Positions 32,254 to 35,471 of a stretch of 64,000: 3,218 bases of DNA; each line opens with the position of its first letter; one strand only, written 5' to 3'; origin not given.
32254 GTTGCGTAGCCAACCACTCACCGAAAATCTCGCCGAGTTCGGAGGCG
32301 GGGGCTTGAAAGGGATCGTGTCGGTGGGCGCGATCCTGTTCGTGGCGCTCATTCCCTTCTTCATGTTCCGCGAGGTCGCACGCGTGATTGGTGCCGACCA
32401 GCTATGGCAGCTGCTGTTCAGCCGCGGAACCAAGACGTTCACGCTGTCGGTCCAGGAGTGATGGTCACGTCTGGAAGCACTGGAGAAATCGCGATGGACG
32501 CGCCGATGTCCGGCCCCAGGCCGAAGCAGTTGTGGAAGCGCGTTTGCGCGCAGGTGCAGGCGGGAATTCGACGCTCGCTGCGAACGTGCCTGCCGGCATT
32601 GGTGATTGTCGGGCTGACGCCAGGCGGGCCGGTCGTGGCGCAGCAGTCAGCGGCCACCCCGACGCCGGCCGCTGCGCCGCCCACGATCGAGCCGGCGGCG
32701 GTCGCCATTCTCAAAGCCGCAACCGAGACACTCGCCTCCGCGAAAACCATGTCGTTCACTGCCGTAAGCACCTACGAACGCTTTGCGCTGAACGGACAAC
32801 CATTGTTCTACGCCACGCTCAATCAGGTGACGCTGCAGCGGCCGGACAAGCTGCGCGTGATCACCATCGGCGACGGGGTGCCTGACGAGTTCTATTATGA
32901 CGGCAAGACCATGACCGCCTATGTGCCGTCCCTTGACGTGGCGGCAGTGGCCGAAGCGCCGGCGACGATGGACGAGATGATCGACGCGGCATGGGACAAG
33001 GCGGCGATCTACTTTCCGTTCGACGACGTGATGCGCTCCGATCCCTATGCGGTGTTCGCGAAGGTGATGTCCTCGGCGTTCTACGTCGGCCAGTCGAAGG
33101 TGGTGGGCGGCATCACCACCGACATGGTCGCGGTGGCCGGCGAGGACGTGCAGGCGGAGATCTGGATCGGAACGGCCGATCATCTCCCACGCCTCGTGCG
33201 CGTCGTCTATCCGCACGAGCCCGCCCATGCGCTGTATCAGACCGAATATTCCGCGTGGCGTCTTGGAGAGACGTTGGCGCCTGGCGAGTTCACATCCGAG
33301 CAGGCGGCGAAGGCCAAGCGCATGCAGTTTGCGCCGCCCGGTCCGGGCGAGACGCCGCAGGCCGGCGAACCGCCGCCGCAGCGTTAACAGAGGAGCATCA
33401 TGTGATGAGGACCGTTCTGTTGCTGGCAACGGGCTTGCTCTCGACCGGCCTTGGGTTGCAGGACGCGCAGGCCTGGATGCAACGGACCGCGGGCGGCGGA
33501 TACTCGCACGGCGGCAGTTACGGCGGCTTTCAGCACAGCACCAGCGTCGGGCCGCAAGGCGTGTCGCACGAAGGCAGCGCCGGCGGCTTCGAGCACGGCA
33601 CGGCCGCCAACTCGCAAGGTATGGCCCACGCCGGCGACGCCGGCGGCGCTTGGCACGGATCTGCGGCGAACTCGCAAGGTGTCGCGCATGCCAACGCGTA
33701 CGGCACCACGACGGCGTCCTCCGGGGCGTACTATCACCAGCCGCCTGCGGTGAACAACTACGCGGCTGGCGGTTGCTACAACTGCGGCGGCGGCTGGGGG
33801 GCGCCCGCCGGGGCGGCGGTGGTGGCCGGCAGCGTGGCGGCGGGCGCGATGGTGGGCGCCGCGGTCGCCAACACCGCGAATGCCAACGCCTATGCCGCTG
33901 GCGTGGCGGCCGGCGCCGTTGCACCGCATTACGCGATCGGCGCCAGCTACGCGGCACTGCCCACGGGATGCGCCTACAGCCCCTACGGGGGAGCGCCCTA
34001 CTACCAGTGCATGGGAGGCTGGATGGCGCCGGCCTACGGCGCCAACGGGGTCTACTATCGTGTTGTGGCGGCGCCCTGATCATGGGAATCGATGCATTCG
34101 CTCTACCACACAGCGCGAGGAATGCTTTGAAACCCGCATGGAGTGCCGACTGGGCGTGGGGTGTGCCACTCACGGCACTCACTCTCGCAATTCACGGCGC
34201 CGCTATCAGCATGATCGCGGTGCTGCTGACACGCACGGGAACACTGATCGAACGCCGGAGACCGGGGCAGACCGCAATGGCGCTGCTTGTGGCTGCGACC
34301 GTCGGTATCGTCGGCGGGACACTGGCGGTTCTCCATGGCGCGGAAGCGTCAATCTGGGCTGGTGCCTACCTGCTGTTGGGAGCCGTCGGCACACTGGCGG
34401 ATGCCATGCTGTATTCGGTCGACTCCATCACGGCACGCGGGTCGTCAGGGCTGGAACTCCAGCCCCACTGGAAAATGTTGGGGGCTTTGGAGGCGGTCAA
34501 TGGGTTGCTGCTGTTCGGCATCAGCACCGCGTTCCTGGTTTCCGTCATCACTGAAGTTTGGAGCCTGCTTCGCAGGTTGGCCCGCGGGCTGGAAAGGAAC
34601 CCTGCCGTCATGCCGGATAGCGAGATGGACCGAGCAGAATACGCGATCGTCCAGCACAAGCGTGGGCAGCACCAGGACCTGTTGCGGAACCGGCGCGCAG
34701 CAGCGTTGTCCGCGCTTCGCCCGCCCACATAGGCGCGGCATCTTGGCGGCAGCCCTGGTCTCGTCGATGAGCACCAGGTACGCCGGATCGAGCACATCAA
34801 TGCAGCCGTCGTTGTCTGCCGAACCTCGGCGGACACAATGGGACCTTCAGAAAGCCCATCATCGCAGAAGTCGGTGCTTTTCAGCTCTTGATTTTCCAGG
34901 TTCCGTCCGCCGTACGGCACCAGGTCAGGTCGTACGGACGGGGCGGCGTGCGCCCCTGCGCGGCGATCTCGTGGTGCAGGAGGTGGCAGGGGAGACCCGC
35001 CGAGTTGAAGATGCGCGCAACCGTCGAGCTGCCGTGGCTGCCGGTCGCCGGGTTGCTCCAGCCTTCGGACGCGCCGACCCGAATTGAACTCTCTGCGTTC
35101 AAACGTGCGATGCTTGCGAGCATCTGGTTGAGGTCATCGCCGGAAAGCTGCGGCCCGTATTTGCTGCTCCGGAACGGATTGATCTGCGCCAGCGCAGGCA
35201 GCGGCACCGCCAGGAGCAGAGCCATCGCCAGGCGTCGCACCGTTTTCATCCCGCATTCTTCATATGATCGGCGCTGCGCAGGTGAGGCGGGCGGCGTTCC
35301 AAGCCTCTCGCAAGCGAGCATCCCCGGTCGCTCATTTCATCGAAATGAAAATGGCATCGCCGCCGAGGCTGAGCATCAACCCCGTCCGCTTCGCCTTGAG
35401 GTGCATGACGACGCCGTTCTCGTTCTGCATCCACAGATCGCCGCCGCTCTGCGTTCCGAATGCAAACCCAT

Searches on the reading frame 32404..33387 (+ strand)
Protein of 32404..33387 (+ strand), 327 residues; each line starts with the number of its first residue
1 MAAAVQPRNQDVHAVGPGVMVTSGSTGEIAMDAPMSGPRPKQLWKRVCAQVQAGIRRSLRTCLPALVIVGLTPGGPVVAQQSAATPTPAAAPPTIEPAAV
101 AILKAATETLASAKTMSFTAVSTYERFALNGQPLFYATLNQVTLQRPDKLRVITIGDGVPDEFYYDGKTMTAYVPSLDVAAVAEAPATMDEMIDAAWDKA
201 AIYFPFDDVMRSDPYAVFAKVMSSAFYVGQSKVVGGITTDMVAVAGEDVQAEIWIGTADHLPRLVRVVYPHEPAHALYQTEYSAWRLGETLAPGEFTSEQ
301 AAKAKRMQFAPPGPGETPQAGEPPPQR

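Call 8: search_protein_families(library=pfam, proteins=[window:32404-33387:+], max_evalue=0.01)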
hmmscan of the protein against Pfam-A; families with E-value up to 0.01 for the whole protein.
window:32404-33387:+ (327 aa): 1 family
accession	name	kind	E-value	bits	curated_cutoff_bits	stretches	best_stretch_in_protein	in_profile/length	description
PF09865.15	DUF2092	-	2.6e-50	171.2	21.2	1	99-309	1-211/212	Predicted periplasmic protein (DUF2092)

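Call 14: find_homologous_proteins(query=window:32404-33387:+)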
Query window:32404-33387:+ (327 aa): 3570 proteins with E <= 0.001 among 8000 candidates; the best 120 are listed.
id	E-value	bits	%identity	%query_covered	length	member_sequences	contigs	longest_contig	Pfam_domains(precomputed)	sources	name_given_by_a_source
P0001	3.0e-192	656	100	91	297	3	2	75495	PF09865.16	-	-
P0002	5.8e-137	474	78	79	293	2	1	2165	PF09865.16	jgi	jgi:hypothetical protein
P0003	6.9e-128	444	76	83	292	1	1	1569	PF09865.16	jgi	jgi:hypothetical protein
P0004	8.0e-114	398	70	81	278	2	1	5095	PF09865.16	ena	-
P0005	1.7e-111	391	74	72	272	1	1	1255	PF09865.16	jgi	jgi:hypothetical protein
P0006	6.1e-111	389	68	81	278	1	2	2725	PF09865.16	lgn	-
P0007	6.5e-110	385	72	70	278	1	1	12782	PF09865.16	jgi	jgi:hypothetical protein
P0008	1.7e-108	381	66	81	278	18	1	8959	PF09865.16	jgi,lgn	jgi:hypothetical protein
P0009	1.4e-107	378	74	66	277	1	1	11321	PF09865.16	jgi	jgi:hypothetical protein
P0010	1.9e-107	377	70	78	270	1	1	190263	PF09865.16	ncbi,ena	-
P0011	1.9e-107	377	66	79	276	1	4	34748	PF09865.16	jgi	jgi:hypothetical protein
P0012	3.4e-107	376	73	70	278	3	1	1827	PF09865.16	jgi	jgi:hypothetical protein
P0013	7.5e-107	375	71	70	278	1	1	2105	PF09865.16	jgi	jgi:hypothetical protein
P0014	8.7e-107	375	73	66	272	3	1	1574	PF09865.16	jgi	jgi:hypothetical protein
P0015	1.3e-106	375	70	70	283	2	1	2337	PF09865.16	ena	-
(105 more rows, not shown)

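Call 15: find_encoding_contigs(protein=P0001, flank=10000, max_places=6)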
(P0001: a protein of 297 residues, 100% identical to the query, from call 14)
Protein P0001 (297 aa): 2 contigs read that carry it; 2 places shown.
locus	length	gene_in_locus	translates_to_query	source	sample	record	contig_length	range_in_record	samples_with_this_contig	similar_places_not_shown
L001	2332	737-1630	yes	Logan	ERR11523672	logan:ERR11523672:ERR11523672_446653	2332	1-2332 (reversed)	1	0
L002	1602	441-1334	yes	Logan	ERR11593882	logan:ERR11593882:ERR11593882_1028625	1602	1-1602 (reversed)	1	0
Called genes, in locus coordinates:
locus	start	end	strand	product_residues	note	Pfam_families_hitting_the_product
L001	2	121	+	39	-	?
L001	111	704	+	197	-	-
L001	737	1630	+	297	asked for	PF09865:DUF2092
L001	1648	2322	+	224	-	-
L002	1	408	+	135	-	?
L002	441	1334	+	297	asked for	PF09865:DUF2092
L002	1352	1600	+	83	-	?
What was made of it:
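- Tried and rejected: The lookup of the window's own DUF2092 protein returned only two short Logan contigs (call 15).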

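Call 17: find_related_loci(query=A1, collection=genome_contigs, flank=10000)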
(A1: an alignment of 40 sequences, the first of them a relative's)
Query A1 (297 aa) in genome_contigs; peptide patterns used: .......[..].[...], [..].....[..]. (x = any residue, [..] = any of these).
107 stretches matched a pattern; 85 encode a relative of the query (tblastn E <= 1e-3); the best 80 are kept; 80 distinct loci.
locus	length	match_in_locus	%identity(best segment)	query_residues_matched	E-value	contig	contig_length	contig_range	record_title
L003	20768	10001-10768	78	23-280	6e-127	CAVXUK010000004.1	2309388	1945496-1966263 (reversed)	MAG: uncultured proteobacterium isolate MFD06092.bin.2.177 genome assembly, contig: contig_17346, whole genome shotgun s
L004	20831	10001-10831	64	14-286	1e-107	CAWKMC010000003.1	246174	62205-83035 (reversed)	MAG: uncultured Alphaproteobacteria bacterium isolate MFD07386.bin.2.6 genome assembly, contig: contig_1365, whole genom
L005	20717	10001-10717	70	59-297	2e-107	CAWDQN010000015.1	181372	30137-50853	MAG: uncultured Alphaproteobacteria bacterium isolate MFD01223.bin.2.90 genome assembly, contig: contig_3505, whole geno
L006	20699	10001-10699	72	65-297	7e-107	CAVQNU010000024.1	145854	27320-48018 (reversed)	MAG: uncultured Alphaproteobacteria bacterium isolate MFD01223.bin.2.73 genome assembly, contig: contig_3382, whole geno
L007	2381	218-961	67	50-297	1e-111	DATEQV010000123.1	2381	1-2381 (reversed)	MAG TPA_asm: Acidisphaera sp. isolate SMAG_U9056 k141_17623, whole genome shotgun sequence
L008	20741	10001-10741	70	43-288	1e-106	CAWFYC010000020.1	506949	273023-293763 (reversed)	MAG: uncultured Alphaproteobacteria bacterium isolate MFD06714.bin.1.129 genome assembly, contig: contig_31245, whole ge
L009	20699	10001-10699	71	63-294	7e-106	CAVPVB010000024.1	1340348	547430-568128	MAG: uncultured Alphaproteobacteria bacterium isolate MFD00082.bin.1.22 genome assembly, contig: contig_7816, whole geno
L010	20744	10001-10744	70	45-290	2e-105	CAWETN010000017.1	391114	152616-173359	MAG: uncultured Alphaproteobacteria bacterium isolate MFD05841.bin.2.38 genome assembly, contig: contig_56059, whole gen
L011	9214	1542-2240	70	50-279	2e-105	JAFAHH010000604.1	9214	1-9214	MAG: Acetobacteraceae bacterium isolate CP_BE_BS_16 BE_BS_k147_11947829, whole genome shotgun sequence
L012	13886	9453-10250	64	18-286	5e-105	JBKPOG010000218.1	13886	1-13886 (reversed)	MAG: Pseudomonadota bacterium isolate GS_HAYS_MAG_00020 GS_HAYS_000000864956, whole genome shotgun sequence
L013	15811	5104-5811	70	51-283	2e-104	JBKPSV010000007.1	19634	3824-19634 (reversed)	MAG: Pseudomonadota bacterium isolate GS_EKS_MAG_00013 GS_EKS_000001128921, whole genome shotgun sequence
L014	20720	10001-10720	69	46-286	3e-104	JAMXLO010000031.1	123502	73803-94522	MAG: Acetobacteraceae bacterium isolate Bin.031_Pasture k127_2887729, whole genome shotgun sequence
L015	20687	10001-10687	69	62-290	4e-103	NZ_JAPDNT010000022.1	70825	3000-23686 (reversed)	Limobrevibacterium gyesilva strain RN2-1 contig22, whole genome shotgun sequence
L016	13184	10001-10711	63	61-297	4e-103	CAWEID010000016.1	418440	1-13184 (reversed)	MAG: uncultured proteobacterium isolate MFD01476.bin.3.283 genome assembly, contig: contig_31493, whole genome shotgun s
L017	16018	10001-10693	71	65-294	1e-102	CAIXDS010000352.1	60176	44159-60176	MAG: uncultured Acetobacteraceae bacterium isolate B12_bin-0097 genome assembly, contig: bin-0097:352/410, whole genome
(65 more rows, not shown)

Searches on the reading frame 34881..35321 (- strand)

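Call 8: search_protein_families(library=pfam, proteins=[window:34881-35321:-], max_evalue=0.01)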
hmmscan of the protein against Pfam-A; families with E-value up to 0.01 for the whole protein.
window:34881-35321:- (146 aa): 1 family
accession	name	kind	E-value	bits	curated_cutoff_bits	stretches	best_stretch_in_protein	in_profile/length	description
PF16998.10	17kDa_Anti_2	-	0.0035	17.6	26.6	1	83-146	51-112/116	17 kDa outer membrane surface antigen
